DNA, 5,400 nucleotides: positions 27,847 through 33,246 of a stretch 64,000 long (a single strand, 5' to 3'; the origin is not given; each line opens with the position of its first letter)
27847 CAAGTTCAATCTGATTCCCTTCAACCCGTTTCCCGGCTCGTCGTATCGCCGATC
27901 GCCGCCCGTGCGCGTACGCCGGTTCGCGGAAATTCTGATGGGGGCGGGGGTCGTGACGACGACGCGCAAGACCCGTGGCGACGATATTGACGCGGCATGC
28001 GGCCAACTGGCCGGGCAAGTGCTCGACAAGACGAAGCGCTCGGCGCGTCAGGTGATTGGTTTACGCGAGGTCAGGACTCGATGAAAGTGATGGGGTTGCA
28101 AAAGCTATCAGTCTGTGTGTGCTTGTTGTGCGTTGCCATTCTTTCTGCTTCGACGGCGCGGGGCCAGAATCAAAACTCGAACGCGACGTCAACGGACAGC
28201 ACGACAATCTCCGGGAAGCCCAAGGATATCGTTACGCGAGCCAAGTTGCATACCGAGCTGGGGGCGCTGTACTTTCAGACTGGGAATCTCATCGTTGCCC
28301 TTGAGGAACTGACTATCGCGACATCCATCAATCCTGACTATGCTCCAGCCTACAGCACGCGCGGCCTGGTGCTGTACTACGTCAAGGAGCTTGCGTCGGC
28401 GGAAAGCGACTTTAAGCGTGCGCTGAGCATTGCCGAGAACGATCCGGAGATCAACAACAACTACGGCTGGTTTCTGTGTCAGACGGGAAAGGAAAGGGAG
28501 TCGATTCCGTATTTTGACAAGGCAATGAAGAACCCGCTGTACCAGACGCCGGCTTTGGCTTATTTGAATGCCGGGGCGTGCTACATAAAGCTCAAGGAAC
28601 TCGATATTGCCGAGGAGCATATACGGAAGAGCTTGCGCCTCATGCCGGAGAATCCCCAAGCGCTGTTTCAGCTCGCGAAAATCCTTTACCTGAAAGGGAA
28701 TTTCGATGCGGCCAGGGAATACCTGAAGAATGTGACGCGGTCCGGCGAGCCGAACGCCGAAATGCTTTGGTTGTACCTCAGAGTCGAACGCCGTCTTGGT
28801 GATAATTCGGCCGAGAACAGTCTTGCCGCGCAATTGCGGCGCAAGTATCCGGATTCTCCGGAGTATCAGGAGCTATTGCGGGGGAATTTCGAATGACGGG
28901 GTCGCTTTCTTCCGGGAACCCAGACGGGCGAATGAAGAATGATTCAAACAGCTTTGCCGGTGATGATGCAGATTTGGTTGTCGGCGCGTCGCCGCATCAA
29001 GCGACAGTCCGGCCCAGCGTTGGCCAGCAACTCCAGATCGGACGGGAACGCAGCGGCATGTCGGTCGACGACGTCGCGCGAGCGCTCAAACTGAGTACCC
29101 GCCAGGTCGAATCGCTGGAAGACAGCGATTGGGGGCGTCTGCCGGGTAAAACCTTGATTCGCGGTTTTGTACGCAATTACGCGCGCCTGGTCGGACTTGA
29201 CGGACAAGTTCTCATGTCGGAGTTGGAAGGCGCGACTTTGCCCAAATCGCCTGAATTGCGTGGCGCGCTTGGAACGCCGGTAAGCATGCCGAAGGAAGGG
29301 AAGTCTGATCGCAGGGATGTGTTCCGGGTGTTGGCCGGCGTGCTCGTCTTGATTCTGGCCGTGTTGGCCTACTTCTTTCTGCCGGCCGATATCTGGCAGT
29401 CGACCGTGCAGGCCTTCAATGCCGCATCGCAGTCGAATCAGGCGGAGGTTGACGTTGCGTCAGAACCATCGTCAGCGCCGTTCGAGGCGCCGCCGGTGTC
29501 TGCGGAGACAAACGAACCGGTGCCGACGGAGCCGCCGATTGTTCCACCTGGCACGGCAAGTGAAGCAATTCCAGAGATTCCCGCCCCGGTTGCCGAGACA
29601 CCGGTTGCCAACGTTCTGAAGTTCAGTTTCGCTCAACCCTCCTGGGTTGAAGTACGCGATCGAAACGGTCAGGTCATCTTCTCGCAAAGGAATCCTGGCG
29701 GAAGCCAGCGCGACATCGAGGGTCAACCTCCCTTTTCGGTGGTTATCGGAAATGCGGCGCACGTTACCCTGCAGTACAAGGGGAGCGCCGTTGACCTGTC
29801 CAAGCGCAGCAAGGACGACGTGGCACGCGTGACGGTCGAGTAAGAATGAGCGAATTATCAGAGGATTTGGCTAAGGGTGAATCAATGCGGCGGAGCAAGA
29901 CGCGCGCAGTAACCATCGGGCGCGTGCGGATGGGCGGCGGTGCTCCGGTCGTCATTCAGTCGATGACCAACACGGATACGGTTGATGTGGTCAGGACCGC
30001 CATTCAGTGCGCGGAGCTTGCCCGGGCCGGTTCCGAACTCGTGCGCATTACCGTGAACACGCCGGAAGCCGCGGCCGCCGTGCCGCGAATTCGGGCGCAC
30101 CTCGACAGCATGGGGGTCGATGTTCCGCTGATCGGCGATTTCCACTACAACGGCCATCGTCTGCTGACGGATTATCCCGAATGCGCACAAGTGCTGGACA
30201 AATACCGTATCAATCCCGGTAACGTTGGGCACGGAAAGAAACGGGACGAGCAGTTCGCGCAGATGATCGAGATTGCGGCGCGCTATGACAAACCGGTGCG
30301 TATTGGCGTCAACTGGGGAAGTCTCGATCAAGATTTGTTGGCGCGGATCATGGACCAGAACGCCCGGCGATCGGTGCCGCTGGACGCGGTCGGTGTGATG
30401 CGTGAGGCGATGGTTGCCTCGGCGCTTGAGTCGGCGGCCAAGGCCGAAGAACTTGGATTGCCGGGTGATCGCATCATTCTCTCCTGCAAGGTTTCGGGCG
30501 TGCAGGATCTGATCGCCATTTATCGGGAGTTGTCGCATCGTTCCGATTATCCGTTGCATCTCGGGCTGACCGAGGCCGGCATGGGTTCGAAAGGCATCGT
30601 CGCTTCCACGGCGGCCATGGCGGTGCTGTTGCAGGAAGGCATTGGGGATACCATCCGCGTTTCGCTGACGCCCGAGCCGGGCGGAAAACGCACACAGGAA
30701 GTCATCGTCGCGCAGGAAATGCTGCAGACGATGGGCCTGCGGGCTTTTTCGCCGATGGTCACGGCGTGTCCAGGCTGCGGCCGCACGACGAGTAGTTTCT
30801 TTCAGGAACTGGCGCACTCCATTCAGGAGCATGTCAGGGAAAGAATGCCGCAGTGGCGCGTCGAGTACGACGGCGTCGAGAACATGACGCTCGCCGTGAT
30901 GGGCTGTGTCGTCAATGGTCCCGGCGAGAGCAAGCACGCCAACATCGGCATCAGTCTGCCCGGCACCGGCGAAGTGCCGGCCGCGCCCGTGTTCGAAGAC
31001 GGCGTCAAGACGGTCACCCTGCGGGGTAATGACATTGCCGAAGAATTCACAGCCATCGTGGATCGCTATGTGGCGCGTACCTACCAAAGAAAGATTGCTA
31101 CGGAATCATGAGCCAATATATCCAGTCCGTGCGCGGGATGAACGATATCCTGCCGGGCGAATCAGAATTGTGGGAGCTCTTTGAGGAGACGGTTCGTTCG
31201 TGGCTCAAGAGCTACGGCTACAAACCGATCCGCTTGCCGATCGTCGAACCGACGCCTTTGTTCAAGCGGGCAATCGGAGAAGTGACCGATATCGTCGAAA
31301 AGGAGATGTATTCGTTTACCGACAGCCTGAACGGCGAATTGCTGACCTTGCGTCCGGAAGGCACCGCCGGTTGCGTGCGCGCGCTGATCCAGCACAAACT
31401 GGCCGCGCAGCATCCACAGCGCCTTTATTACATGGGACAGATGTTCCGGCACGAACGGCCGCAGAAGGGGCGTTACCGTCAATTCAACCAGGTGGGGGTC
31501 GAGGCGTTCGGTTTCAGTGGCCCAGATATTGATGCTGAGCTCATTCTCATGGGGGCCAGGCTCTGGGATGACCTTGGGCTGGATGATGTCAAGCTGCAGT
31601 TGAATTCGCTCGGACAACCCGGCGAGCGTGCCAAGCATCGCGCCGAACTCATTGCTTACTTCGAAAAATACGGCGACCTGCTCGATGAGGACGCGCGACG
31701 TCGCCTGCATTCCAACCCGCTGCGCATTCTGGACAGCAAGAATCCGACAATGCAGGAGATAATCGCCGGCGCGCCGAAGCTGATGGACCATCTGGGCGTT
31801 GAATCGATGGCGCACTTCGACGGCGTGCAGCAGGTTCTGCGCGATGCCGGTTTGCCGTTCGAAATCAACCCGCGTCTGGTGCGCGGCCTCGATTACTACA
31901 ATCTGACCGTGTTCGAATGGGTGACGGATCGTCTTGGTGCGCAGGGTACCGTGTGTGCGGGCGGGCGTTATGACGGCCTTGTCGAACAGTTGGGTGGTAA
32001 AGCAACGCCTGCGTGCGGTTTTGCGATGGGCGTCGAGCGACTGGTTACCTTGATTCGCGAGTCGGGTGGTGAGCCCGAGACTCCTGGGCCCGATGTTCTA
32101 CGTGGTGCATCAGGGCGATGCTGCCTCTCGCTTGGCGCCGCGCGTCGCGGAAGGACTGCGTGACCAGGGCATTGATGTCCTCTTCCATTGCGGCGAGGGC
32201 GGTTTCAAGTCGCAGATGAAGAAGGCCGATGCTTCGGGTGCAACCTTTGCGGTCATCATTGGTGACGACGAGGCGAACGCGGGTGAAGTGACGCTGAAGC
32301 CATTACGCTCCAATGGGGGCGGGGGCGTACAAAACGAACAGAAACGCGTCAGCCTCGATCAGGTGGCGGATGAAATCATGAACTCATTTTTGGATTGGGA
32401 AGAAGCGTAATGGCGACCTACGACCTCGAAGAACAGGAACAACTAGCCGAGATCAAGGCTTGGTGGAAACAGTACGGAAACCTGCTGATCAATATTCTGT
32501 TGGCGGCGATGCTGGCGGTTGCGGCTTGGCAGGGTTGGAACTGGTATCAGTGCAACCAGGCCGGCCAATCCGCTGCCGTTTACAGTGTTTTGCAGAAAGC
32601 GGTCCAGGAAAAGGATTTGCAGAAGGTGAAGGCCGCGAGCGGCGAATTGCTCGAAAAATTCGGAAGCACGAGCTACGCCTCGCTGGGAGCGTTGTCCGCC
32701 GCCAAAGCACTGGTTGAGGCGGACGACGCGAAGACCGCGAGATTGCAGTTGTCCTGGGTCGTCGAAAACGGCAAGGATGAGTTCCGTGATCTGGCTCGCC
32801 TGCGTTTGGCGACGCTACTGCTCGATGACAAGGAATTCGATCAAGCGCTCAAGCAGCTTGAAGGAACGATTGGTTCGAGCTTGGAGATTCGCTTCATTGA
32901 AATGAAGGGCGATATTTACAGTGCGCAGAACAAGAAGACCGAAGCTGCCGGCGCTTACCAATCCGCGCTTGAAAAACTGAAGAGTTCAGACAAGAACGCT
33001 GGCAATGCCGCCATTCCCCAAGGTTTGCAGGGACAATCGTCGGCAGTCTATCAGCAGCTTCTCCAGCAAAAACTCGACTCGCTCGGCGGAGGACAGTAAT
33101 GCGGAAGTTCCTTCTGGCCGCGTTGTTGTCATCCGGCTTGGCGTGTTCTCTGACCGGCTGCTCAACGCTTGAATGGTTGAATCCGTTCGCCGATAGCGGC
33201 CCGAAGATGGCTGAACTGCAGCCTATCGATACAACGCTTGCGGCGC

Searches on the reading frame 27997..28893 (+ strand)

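Call 58: search_protein_families(library=pfam, proteins=[window:27997-28893:+], max_evalue=0.00001)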
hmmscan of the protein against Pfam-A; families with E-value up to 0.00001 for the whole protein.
window:27997-28893:+ (299 aa): 16 families
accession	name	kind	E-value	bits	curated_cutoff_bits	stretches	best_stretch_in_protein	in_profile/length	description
PF07719.23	TPR_2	-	2.8e-25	86.7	27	0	186-219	1-34/34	Tetratricopeptide repeat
PF00515.34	TPR_1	-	3.9e-18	64.9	27.8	0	186-219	1-34/34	Tetratricopeptide repeat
PF13181.12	TPR_8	-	9.5e-17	60.1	25.7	0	188-218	3-33/34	Tetratricopeptide repeat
PF13424.12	TPR_12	-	2.4e-15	56.9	30.1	1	186-244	3-69/77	Tetratricopeptide repeat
PF14559.12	TPR_19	-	5.5e-14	52.7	25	1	202-254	7-59/68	Tetratricopeptide repeat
PF13428.12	TPR_14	-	5.2e-13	48.7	23.5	0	220-261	1-41/44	Tetratricopeptide repeat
PF13431.12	TPR_17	-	4.7e-12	45.6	24.4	0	210-241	3-34/34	Tetratricopeptide repeat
PF13432.12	TPR_16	-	3.3e-10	40.7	32.7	0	225-288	2-65/65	Tetratricopeptide repeat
PF13414.12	TPR_11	-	1.2e-09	38.1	26.8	0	89-127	1-39/42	TPR repeat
PF25062.1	ARM_TT21_N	-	2.7e-09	37.5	40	0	206-284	86-167/222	Tetratricopeptide repeat protein 21 N-terminal ARM repeat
PF13374.12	TPR_10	-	3.3e-08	33.7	27.5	0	119-147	5-33/42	Tetratricopeptide repeat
PF13371.12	TPR_9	-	4.2e-08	33.5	35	0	88-151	1-64/73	Tetratricopeptide repeat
PF23914.1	TPR_CcmH_CycH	-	1.1e-07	32.2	42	0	176-260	38-127/158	Cytochrome c-type biogenesis protein H TPR domain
PF13429.12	TPR_15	-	8.6e-07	29.1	26.2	1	133-246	163-274/280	Tetratricopeptide repeat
PF12895.13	ANAPC3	-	1.6e-06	28.7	27.2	0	204-254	7-56/82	Anaphase-promoting complex, cyclosome, subunit 3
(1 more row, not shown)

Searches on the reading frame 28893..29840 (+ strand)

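Call 58: search_protein_families(library=pfam, proteins=[window:28893-29840:+], max_evalue=0.00001)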
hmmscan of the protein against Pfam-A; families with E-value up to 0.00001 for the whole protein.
window:28893-29840:+ (316 aa): 2 families
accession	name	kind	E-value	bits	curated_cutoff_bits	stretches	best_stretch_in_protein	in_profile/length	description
PF13464.11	RodZ_C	-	4.4e-23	81.5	23.9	1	244-314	2-72/72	RodZ C-terminal domain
PF13413.12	HTH_25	-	1.4e-20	73.3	24.6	1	47-105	2-60/62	Helix-turn-helix domain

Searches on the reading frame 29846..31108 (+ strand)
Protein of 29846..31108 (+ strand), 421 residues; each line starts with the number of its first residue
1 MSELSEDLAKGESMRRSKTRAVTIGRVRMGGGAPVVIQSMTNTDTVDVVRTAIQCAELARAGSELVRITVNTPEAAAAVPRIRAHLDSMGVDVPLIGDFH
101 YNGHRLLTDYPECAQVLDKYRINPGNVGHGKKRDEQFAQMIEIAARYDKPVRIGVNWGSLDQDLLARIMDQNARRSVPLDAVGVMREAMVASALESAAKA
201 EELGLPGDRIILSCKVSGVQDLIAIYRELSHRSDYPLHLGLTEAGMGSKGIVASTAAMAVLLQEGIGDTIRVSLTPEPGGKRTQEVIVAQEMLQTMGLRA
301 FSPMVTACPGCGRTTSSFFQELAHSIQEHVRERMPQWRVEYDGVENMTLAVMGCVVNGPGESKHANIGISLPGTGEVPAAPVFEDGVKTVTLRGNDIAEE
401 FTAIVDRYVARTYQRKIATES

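Call 58: search_protein_families(library=pfam, proteins=[window:29846-31108:+], max_evalue=0.00001)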
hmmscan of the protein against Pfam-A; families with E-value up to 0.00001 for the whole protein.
window:29846-31108:+ (421 aa): 1 family
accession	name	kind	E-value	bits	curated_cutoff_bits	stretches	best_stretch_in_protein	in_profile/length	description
PF04551.19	GcpE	-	9.7e-114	380.4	32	1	19-406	1-342/343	GcpE protein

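Call 60: find_homologous_proteins(query=window:29846-31108:+, max_evalue=1e-100)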
Query window:29846-31108:+ (421 aa): 7999 proteins with E <= 1e-100 among 8000 candidates; the best 120 are listed.
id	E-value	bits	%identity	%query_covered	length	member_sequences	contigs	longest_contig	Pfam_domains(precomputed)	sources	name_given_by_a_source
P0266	1.6e-267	905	100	97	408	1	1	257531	PF04551.20,PF26540.1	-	-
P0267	3.1e-255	864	91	100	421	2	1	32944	PF04551.20,PF26540.1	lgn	-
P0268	1.3e-254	862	93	99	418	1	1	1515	PF04551.20,PF26540.1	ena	-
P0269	1.6e-254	862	94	97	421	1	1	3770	PF04551.20,PF26540.1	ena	-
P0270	1.0e-253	859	94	97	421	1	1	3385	PF04551.20,PF26540.1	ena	-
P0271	1.5e-253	859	94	97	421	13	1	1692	PF04551.20,PF26540.1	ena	-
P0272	1.6e-253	859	93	97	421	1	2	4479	PF04551.20,PF26540.1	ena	-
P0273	5.1e-253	857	91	100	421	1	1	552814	PF04551.20,PF26540.1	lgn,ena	-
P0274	8.6e-253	856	93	97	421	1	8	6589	PF04551.20,PF26540.1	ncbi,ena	-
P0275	2.9e-252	855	92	100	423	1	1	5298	PF04551.20,PF26540.1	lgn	-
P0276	5.1e-252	854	90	100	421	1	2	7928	PF04551.20,PF26540.1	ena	-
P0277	6.2e-252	854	93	97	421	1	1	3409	PF04551.20,PF26540.1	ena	-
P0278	6.6e-252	854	91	100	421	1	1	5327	PF04551.20,PF26540.1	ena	-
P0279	8.1e-252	853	91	100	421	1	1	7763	PF04551.20,PF26540.1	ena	-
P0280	6.8e-251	850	93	97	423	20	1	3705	PF04551.20,PF26540.1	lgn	-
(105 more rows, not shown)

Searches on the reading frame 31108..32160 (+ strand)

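Call 49: search_protein_families(library=pfam, proteins=[window:31108-32160:+], max_evalue=0.001)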
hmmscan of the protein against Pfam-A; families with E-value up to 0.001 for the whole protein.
window:31108-32160:+ (351 aa): 4 families
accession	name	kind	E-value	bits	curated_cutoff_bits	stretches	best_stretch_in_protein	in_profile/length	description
PF13393.11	tRNA-synt_His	-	4.9e-47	161.1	25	1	10-312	1-308/308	Histidyl-tRNA synthetase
PF00587.30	tRNA-synt_2b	-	1.2e-21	78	29.3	1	74-318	6-177/179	tRNA synthetase class II core domain (G, H, P, S and T)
PF00152.25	tRNA-synt_2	-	7.2e-05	22.4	25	0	287-317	263-293/308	tRNA synthetases class II (D, K and N)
PF01409.25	tRNA-synt_2d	-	0.00011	22.3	19.8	1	13-129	10-128/246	tRNA synthetases class II core domain (F)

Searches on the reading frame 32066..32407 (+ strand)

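Call 49: search_protein_families(library=pfam, proteins=[window:32066-32407:+], max_evalue=0.001)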
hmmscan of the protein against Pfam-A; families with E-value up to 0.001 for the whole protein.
window:32066-32407:+ (114 aa): 1 family
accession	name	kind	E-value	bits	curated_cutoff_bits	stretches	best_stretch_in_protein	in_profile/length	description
PF03129.25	HGTP_anticodon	-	4.1e-13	49.7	21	1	13-104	4-91/94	Anticodon binding domain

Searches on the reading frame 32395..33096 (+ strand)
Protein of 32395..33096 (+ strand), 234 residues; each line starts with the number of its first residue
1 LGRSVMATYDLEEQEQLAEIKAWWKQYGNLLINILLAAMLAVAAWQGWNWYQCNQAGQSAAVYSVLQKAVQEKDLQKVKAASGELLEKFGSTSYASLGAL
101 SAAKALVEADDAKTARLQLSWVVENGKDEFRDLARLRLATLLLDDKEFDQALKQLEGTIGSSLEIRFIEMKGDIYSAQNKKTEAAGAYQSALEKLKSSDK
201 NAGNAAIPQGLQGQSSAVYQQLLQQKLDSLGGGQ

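Call 58: search_protein_families(library=pfam, proteins=[window:32395-33096:+], max_evalue=0.00001)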
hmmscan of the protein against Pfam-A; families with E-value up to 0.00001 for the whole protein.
window:32395-33096:+ (234 aa): 1 family
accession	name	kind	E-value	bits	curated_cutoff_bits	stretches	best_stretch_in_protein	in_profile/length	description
PF09976.15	TPR_21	-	1.2e-52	178.9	25.5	1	21-204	1-181/193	Tetratricopeptide repeat-like domain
